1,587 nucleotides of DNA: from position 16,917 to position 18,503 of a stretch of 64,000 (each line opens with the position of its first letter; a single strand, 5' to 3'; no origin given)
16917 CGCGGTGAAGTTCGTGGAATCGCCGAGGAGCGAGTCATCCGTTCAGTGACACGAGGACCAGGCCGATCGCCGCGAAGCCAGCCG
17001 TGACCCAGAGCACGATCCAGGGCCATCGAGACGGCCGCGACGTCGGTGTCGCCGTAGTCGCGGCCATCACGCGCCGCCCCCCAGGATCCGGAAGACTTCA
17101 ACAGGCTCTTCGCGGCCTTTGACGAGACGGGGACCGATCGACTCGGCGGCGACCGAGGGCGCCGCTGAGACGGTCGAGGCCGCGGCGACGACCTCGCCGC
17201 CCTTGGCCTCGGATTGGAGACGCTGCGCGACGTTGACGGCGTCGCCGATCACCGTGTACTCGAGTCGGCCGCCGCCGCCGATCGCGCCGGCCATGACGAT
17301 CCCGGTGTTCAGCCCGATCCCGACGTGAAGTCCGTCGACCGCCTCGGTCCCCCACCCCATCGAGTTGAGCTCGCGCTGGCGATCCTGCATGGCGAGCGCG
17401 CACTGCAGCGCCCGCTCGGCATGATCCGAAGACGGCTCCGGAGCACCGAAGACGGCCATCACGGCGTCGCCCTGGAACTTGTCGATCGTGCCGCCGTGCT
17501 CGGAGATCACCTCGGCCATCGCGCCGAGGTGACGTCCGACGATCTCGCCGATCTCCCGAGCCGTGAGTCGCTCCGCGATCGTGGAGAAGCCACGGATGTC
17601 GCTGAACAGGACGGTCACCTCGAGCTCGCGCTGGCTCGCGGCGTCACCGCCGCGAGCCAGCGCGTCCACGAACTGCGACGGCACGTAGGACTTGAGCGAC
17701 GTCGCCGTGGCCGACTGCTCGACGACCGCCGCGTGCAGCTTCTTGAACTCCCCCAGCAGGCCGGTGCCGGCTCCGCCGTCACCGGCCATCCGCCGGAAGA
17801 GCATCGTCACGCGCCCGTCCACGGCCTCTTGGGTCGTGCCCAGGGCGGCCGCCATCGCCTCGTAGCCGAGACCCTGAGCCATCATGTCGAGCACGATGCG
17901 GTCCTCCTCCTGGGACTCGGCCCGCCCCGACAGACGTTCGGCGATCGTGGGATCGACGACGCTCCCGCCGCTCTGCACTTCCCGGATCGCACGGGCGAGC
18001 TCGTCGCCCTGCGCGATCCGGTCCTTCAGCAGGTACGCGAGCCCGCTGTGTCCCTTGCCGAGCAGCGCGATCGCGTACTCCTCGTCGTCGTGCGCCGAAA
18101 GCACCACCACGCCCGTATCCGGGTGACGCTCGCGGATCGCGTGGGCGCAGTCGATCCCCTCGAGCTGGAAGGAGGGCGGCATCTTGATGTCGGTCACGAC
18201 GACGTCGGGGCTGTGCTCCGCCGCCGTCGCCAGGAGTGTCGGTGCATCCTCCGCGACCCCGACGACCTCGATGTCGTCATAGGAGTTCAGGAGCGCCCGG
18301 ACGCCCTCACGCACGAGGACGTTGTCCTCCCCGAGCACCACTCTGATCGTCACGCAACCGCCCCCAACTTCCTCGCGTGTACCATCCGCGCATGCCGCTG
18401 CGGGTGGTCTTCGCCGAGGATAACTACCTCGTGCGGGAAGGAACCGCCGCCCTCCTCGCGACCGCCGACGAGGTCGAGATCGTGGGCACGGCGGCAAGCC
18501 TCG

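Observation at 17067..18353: Response regulator with a class III nucleotide cyclase as an extra output domain (REC - LuxR-like HTH - CHD)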

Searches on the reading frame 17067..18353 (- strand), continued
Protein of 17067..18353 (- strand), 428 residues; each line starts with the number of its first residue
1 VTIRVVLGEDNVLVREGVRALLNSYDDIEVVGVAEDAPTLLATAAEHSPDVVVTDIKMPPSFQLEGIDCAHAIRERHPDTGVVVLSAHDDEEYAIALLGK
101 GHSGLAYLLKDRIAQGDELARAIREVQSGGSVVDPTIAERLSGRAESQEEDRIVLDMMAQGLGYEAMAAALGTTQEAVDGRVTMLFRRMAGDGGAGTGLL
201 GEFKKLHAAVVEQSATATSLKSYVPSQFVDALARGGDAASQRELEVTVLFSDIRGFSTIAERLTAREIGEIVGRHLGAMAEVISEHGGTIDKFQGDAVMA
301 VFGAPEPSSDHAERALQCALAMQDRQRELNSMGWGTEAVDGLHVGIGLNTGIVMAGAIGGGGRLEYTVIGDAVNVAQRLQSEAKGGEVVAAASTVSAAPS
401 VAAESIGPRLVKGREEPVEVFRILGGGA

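Call 54: find_homologous_proteins(query=P0140, max_evalue=1e-20)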
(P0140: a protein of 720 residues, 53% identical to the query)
Query P0140 (720 aa): 5532 proteins with E <= 1e-20 among 8000 candidates; the best 120 are listed.
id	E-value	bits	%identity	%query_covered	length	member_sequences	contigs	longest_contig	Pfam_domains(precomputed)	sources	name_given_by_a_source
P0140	0.0e+0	1549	100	100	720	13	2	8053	PF00211.26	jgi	jgi:class 3 adenylate cyclase/cytochrome b subunit of formate dehydrogenase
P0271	0.0e+0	1320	85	100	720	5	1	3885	PF00211.26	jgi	jgi:class 3 adenylate cyclase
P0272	0.0e+0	1286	84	99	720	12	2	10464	PF00211.26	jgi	jgi:class 3 adenylate cyclase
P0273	0.0e+0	1258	83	99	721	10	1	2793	PF00211.26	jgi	jgi:class 3 adenylate cyclase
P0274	0.0e+0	1177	89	87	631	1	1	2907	PF00211.26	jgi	jgi:hypothetical protein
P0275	2.1e-277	940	67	99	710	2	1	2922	PF00211.26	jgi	jgi:class 3 adenylate cyclase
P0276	4.3e-275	933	67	98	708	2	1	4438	PF00211.26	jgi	jgi:class 3 adenylate cyclase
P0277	1.6e-272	924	65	99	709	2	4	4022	PF00211.26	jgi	jgi:class 3 adenylate cyclase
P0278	1.8e-272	924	65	99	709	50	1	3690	PF00211.26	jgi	-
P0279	4.4e-272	923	67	95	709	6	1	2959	PF00211.26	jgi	jgi:class 3 adenylate cyclase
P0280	7.4e-272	922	66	98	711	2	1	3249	PF00211.26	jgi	jgi:class 3 adenylate cyclase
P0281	7.7e-270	915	65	99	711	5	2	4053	PF00211.26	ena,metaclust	metaclust:\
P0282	6.6e-269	912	64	100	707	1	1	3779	PF00211.26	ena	-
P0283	3.9e-267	907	66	95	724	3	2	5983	PF00211.26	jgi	jgi:class 3 adenylate cyclase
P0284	9.0e-267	905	63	100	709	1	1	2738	PF00211.26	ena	-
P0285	1.5e-266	905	63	100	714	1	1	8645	PF00211.26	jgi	jgi:class 3 adenylate cyclase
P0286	2.9e-265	900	64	98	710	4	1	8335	PF00211.26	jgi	jgi:class 3 adenylate cyclase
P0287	9.3e-265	899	64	98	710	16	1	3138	PF00211.26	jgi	jgi:class 3 adenylate cyclase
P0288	5.5e-264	896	64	99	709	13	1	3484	PF00211.26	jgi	jgi:class 3 adenylate cyclase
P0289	1.4e-262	892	62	100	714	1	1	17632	PF00211.26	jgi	jgi:class 3 adenylate cyclase/MFS family permease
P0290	4.0e-262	890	63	100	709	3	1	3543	PF00211.26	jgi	jgi:class 3 adenylate cyclase/MFS family permease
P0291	2.9e-261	887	62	100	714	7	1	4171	PF00211.26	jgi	jgi:class 3 adenylate cyclase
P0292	4.2e-261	887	62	100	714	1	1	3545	PF00211.26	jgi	jgi:class 3 adenylate cyclase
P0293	5.9e-261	886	67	92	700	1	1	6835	PF00211.26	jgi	jgi:class 3 adenylate cyclase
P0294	6.1e-261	886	62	100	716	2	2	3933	PF00211.26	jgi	jgi:class 3 adenylate cyclase/MFS family permease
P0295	1.5e-259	881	84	68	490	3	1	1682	PF00211.26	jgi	jgi:class 3 adenylate cyclase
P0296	1.5e-258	878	63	100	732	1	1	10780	PF00211.26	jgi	jgi:class 3 adenylate cyclase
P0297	1.5e-258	878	62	99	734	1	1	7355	PF00211.26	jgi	jgi:class 3 adenylate cyclase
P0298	2.3e-258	878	65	94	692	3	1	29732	PF00211.26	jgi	jgi:class 3 adenylate cyclase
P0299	5.2e-258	876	62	100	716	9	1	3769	PF00211.26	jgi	jgi:class 3 adenylate cyclase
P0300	6.2e-258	876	63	100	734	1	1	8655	PF00211.26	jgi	jgi:class 3 adenylate cyclase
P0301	1.0e-257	875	64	96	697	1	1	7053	PF00211.26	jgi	jgi:class 3 adenylate cyclase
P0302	1.8e-257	875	65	96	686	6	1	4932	PF00211.26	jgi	jgi:class 3 adenylate cyclase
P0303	8.4e-257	872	63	100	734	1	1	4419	PF00211.26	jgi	jgi:class 3 adenylate cyclase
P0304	1.1e-256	872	64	99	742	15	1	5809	PF00211.26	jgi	jgi:class 3 adenylate cyclase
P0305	1.1e-256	872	66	93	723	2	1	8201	PF00211.26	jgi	jgi:class 3 adenylate cyclase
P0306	1.6e-256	871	63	100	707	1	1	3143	PF00211.26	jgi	jgi:class 3 adenylate cyclase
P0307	1.9e-256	871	63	99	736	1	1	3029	PF00211.26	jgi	jgi:class 3 adenylate cyclase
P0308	2.1e-256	871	64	99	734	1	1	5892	PF00211.26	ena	-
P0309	2.3e-256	871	63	100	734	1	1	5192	PF00211.26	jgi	jgi:class 3 adenylate cyclase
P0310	2.3e-256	871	66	92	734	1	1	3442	PF00211.26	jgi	jgi:class 3 adenylate cyclase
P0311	3.4e-256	870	64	99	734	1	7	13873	PF00211.26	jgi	jgi:class 3 adenylate cyclase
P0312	3.5e-256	870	63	100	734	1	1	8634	PF00211.26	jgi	jgi:class 3 adenylate cyclase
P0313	4.6e-256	870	63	99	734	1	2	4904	PF00211.26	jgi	jgi:class 3 adenylate cyclase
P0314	5.3e-256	870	64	99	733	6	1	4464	PF00211.26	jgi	jgi:class 3 adenylate cyclase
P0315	9.2e-256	869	66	92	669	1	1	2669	PF00211.26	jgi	jgi:class 3 adenylate cyclase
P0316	1.1e-255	869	63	99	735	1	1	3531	PF00211.26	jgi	jgi:class 3 adenylate cyclase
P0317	1.1e-255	869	62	100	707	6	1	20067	PF00211.26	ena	-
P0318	2.1e-255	868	67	92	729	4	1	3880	PF00211.26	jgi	jgi:class 3 adenylate cyclase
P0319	2.7e-255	867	66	92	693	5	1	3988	PF00211.26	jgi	jgi:class 3 adenylate cyclase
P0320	2.9e-255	867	63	99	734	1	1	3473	PF00211.26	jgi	jgi:class 3 adenylate cyclase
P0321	2.9e-255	867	63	99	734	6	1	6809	PF00211.26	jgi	jgi:class 3 adenylate cyclase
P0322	3.0e-255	867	64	100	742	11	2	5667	PF00211.26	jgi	jgi:class 3 adenylate cyclase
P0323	4.2e-255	867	66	92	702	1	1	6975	PF00211.26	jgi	-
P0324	7.3e-255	866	63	100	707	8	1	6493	PF00211.26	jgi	jgi:class 3 adenylate cyclase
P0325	1.1e-254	865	66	92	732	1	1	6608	PF00211.26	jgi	jgi:class 3 adenylate cyclase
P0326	6.4e-254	863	66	93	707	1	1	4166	PF00211.26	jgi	jgi:class 3 adenylate cyclase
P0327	2.0e-253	861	63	100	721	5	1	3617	PF00211.26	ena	-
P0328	3.6e-253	860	62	100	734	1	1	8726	PF00211.26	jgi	jgi:class 3 adenylate cyclase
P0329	5.0e-253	860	61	98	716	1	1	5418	PF00211.26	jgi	jgi:class 3 adenylate cyclase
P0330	1.0e-252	859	63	99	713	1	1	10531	PF00211.26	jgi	jgi:class 3 adenylate cyclase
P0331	1.6e-252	858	62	99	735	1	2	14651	PF00211.26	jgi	jgi:class 3 adenylate cyclase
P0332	3.2e-252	857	61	100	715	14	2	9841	PF00211.26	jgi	jgi:class 3 adenylate cyclase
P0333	3.5e-252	857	66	92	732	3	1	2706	PF00211.26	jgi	jgi:class 3 adenylate cyclase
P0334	4.2e-252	857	68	89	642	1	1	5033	PF00211.26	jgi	jgi:class 3 adenylate cyclase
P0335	7.0e-252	856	62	99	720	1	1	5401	PF00211.26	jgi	jgi:class 3 adenylate cyclase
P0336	1.5e-251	855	62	99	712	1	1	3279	PF00211.26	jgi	jgi:class 3 adenylate cyclase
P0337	1.6e-251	855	62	100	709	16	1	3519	PF00211.26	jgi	jgi:class 3 adenylate cyclase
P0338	1.8e-251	855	63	98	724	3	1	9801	PF00211.26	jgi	jgi:class 3 adenylate cyclase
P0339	4.0e-251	854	66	92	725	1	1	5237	PF00211.26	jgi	jgi:class 3 adenylate cyclase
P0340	4.8e-251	853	61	100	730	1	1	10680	PF00211.26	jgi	jgi:class 3 adenylate cyclase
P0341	8.0e-251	853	62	99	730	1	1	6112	PF00211.26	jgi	-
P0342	9.0e-251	852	62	98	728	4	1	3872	PF00211.26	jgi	jgi:class 3 adenylate cyclase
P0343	3.1e-250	851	65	92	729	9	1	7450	PF00211.26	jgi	jgi:class 3 adenylate cyclase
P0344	6.1e-250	850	62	100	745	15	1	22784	PF00211.26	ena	-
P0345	6.8e-250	850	62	99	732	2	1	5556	PF00211.26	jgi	jgi:class 3 adenylate cyclase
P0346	7.5e-250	849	63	99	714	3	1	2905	PF00211.26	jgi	jgi:class 3 adenylate cyclase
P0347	4.0e-249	847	62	99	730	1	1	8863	PF00211.26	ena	-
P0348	5.8e-249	846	64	92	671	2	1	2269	PF00211.26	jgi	jgi:class 3 adenylate cyclase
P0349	6.4e-249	846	63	98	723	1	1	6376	PF00211.26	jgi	jgi:class 3 adenylate cyclase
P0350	1.1e-248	846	62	98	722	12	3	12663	PF00211.26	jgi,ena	-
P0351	1.9e-248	845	62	100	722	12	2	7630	PF00211.26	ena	-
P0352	1.1e-247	842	64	98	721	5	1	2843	PF00211.26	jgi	-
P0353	1.6e-246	838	63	98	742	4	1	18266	PF00211.26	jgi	jgi:class 3 adenylate cyclase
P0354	2.0e-246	838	62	98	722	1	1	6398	PF00211.26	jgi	-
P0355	3.6e-246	837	63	99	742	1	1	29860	PF00211.26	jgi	jgi:class 3 adenylate cyclase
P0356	9.6e-246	836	61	99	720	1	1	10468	PF01590.33,PF00211.26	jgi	jgi:class 3 adenylate cyclase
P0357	4.5e-245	834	67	87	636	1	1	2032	PF00211.26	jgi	jgi:class 3 adenylate cyclase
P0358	4.8e-245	834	61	100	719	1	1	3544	PF00211.26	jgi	jgi:class 3 adenylate cyclase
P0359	9.1e-245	833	60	100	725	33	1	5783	PF00211.26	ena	-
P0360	1.7e-244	832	64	92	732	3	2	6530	PF00211.26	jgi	jgi:class 3 adenylate cyclase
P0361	3.8e-244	831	61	99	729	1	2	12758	PF00211.26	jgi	jgi:class 3 adenylate cyclase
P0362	3.9e-244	831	62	98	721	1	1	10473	PF00211.26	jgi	-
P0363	7.3e-244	830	64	91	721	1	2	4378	PF00211.26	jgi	jgi:class 3 adenylate cyclase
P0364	7.5e-244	830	63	98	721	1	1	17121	PF00211.26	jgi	jgi:class 3 adenylate cyclase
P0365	1.0e-243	829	62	97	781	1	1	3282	PF00211.26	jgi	jgi:class 3 adenylate cyclase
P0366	5.3e-243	827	61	98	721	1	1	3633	PF00211.26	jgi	jgi:class 3 adenylate cyclase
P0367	1.2e-242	826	66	86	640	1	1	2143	PF00211.26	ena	-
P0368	1.5e-242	825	63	93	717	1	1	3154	PF00211.26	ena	-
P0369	3.5e-242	824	61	98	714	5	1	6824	PF00211.26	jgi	jgi:class 3 adenylate cyclase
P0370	3.5e-242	824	60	99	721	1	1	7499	PF00211.26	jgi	jgi:class 3 adenylate cyclase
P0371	4.3e-242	824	62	99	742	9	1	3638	PF00211.26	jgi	jgi:class 3 adenylate cyclase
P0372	4.9e-242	824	63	91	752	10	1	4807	PF00211.26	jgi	jgi:class 3 adenylate cyclase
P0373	8.2e-242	823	85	63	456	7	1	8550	PF00211.26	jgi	jgi:class 3 adenylate cyclase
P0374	4.3e-241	820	63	93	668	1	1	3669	PF00211.26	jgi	jgi:class 3 adenylate cyclase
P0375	4.7e-241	820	61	98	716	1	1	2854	PF00211.26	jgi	jgi:class 3 adenylate cyclase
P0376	5.9e-241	820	61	98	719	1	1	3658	PF00211.26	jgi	jgi:class 3 adenylate cyclase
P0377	8.2e-241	820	60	98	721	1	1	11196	PF00211.26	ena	-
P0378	8.2e-240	816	60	98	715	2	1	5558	PF00211.26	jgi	jgi:class 3 adenylate cyclase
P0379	1.5e-239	815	64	91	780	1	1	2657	PF00211.26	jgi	jgi:class 3 adenylate cyclase/MFS family permease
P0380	1.8e-239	815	60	98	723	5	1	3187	PF00211.26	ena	-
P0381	3.6e-239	814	61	91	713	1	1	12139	PF00211.26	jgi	jgi:class 3 adenylate cyclase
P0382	4.0e-239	814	69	76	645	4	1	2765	PF00211.26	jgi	jgi:class 3 adenylate cyclase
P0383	7.6e-239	813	63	91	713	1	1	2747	PF00211.26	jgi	jgi:class 3 adenylate cyclase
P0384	1.1e-238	813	71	78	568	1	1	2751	PF00211.26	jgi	jgi:class 3 adenylate cyclase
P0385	2.2e-238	812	60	98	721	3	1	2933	PF00211.26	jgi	jgi:class 3 adenylate cyclase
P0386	2.4e-238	811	60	99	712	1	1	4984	PF00211.26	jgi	jgi:class 3 adenylate cyclase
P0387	2.5e-238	811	76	72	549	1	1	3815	PF00211.26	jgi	-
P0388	3.2e-238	811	64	93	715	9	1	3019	PF00211.26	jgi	jgi:class 3 adenylate cyclase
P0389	1.1e-237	809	60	98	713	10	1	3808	PF00211.26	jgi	jgi:class 3 adenylate cyclase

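Call 55: find_encoding_contigs(protein=P0355, flank=8000, max_places=2)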
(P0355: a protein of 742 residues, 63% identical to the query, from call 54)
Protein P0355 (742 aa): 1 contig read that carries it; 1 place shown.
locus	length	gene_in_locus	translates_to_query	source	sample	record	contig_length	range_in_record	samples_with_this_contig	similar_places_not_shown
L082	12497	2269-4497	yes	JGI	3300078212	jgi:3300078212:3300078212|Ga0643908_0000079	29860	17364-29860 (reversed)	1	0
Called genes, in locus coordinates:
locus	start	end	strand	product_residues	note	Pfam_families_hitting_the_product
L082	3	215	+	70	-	?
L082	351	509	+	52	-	-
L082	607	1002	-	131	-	PF00072:Response_reg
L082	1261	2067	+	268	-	PF02517:Rce1-like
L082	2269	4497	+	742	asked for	PF00211:Guanylate_cyc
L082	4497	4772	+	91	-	PF00107:ADH_zinc_N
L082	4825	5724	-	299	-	PF03446:NAD_binding_2, PF14833:NAD_binding_11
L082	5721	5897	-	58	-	-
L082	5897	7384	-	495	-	PF07005:SBD_N, PF17042:NBD_C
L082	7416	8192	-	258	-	PF23441:SDR (weak), PF00106:adh_short, PF01370:Epimerase (faint), PF08659:KR, PF13561:adh_short_C2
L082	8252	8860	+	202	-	-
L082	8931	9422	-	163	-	-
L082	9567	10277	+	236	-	PF00717:Peptidase_S24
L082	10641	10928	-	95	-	PF18478:PIN_10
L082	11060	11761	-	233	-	PF21321:HTH_66, PF04255:DUF433 (weak)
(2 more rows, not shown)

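Call 56: find_encoding_contigs(protein=P0298, flank=8000, max_places=2)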
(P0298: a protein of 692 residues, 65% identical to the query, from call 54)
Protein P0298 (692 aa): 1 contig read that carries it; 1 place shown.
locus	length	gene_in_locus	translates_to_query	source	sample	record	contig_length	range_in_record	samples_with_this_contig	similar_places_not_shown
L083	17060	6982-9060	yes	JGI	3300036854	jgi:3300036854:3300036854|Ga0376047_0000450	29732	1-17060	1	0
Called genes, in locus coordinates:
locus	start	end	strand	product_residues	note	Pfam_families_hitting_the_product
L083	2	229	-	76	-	?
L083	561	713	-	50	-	-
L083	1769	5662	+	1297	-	PF08751:TrwC, PF13604:AAA_30, PF13245:AAA_19, PF22232:TraI_hel_assoc_N (weak)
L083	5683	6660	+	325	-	PF08378:NERD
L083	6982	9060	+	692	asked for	PF00211:Guanylate_cyc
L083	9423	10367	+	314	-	-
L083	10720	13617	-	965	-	PF13560:HTH_31, PF13428:TPR_14 (faint), PF13424:TPR_12 (faint), PF08238:Sel1 (faint), PF12688:TPR_5 (faint), PF12895:ANAPC3 (faint), PF13374:TPR_10 (faint), PF14559:TPR_19 (faint)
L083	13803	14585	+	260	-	-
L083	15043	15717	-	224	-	-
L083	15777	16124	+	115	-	-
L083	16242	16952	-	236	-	-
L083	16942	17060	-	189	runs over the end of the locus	-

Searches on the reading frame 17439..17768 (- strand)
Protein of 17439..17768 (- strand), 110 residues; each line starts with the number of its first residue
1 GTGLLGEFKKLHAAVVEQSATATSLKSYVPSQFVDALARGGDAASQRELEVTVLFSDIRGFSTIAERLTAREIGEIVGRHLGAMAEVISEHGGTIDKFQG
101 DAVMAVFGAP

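Call 41: search_solved_structures(query=window:17439-17768:-, max_evalue=0.001, show_alignments=5)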
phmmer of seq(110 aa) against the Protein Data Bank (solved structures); distinct sequences matched with E-value up to 0.001: 20.
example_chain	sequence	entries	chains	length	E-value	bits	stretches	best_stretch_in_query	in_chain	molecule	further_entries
6fht_A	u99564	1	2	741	1.5e-14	57.5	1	40-110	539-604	Bacteriophytochrome,Adenylate cyclase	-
2w01_A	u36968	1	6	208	2.2e-14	57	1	50-110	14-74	ADENYLATE CYCLASE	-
3r5g_A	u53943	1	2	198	1.9e-13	53.9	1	46-110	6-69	CyaB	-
1wc0_A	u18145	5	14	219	2.9e-13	53.4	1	48-110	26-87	ADENYLATE CYCLASE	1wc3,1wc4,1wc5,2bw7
1wc1_A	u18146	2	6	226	5.8e-13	52.4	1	51-110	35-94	ADENYLATE CYCLASE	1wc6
5mbj_A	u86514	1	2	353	4.8e-10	43.1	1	23-107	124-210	Beta subunit of photoactivated adenylyl cyclase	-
5mbk_A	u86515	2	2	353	5.5e-10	42.9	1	24-107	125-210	Beta subunit of photoactivated adenylyl cyclase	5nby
5m27_A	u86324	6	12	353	5.5e-10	42.9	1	24-107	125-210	Beta subunit of photoactivated adenylyl cyclase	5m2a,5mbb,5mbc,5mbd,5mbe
5mbh_A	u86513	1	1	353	1.7e-09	41.3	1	24-107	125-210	Beta subunit of photoactivated adenylyl cyclase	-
5x4t_A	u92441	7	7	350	4.5e-09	39.9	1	26-108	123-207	Photoactivated adenylyl cyclase | Family 3 adenylate cyclase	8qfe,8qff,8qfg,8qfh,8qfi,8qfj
9f1z_A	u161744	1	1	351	4.5e-09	39.9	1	26-108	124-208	Family 3 adenylate cyclase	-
5mbg_A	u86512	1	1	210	4.6e-09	39.9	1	49-107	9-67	Beta subunit of photoactivated adenylyl cyclase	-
5x4u_A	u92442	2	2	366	4.7e-09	39.9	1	26-108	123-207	Photoactivated adenylyl cyclase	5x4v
4yus_A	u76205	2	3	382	4.9e-09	39.8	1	26-108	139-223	Family 3 adenylate cyclase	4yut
9f1w_A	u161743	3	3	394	5.4e-09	39.7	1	26-108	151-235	Family 3 adenylate cyclase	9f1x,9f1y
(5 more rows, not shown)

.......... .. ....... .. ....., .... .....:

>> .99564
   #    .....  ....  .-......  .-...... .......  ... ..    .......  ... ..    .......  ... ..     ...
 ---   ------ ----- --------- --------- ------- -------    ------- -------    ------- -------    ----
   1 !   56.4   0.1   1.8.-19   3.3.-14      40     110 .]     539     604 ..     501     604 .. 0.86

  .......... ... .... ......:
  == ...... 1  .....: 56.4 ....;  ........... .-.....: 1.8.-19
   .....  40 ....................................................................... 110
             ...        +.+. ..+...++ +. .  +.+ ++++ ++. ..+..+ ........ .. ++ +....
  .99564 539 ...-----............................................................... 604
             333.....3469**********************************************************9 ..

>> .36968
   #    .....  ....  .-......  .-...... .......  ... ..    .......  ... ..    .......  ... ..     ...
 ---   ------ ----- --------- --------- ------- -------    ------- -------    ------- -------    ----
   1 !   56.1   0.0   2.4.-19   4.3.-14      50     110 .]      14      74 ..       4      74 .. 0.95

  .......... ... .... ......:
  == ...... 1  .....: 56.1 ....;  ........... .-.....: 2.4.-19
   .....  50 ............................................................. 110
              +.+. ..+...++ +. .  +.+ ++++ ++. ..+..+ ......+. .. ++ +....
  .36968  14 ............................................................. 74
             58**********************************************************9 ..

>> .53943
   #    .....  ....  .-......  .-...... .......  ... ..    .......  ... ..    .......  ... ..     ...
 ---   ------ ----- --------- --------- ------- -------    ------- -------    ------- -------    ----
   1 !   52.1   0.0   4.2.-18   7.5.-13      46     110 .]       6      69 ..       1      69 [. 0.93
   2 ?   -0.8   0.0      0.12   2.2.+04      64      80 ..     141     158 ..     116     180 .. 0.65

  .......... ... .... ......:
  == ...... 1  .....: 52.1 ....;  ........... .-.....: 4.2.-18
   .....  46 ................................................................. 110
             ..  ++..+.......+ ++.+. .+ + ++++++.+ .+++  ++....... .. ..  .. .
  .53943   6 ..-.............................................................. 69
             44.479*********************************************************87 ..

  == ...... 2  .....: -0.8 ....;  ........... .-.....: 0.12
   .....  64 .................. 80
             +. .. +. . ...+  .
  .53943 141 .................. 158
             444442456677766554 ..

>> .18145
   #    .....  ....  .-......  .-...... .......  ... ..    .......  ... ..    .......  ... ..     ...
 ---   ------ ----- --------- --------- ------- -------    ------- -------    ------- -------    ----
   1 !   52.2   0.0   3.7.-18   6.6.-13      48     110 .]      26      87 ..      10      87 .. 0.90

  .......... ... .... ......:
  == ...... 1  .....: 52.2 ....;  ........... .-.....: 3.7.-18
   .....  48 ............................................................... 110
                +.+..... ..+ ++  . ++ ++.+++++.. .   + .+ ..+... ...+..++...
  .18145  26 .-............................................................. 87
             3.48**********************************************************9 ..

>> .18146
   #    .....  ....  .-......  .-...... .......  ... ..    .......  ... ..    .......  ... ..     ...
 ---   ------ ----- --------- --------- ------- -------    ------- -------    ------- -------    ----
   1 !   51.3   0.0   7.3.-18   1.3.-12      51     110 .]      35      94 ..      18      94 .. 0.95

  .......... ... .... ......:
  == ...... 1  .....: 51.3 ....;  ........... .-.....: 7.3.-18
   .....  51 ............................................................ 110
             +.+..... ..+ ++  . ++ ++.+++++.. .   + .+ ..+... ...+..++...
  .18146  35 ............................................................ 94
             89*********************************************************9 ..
